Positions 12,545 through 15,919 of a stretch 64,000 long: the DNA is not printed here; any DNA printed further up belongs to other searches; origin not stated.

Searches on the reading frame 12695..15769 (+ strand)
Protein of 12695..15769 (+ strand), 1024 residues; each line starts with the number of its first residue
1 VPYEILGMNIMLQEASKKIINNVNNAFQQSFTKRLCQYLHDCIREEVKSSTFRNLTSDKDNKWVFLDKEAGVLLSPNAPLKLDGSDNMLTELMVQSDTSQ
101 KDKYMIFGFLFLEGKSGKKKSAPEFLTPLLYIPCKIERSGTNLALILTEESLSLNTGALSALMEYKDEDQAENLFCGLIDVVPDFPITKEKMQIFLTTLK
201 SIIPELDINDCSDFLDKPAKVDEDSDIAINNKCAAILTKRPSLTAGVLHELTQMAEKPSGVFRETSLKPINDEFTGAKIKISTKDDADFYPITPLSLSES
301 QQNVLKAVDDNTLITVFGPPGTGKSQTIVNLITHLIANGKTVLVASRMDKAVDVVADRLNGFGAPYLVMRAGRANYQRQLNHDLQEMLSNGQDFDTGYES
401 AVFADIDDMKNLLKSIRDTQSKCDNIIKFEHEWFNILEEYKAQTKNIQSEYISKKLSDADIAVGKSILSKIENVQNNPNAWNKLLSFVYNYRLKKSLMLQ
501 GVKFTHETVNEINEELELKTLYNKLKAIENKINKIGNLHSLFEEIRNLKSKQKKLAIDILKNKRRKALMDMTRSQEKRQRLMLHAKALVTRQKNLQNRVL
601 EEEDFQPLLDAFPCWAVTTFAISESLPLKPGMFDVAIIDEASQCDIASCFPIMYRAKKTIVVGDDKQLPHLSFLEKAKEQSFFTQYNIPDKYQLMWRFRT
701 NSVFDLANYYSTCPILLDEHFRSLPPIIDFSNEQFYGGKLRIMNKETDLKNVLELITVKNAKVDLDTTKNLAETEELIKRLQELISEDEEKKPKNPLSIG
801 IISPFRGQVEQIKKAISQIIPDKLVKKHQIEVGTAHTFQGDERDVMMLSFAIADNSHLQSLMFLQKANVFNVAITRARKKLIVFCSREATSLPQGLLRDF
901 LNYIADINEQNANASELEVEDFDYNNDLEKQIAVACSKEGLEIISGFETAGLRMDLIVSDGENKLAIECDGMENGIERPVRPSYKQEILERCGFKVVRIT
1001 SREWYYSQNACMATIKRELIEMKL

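Call 29: search_protein_families(library=pfam, proteins=[window:12695-15769:+], max_evalue=0.00001)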
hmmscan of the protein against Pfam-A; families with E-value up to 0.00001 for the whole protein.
window:12695-15769:+ (1024 aa): 6 families
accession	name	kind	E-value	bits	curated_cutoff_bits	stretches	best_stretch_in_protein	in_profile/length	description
PF13087.12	AAA_12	-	1.5e-28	100.2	27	1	708-887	11-194/195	AAA domain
PF13086.12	AAA_11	-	1.3e-23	84.6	27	2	502-669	87-251/257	AAA domain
PF18741.7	MTES_1575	-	2.7e-14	53.4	38.2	1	929-1019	2-96/96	REase_MTES_1575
PF13245.12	AAA_19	-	3.2e-10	40.7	25.1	0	304-360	4-62/134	AAA domain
PF01443.25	Viral_helicase1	-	1.2e-09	38.7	21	0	625-700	52-129/228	Viral superfamily 1 RNA helicase core domain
PF13604.12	AAA_30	-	1.7e-09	38.2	27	0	297-359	2-66/191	AAA domain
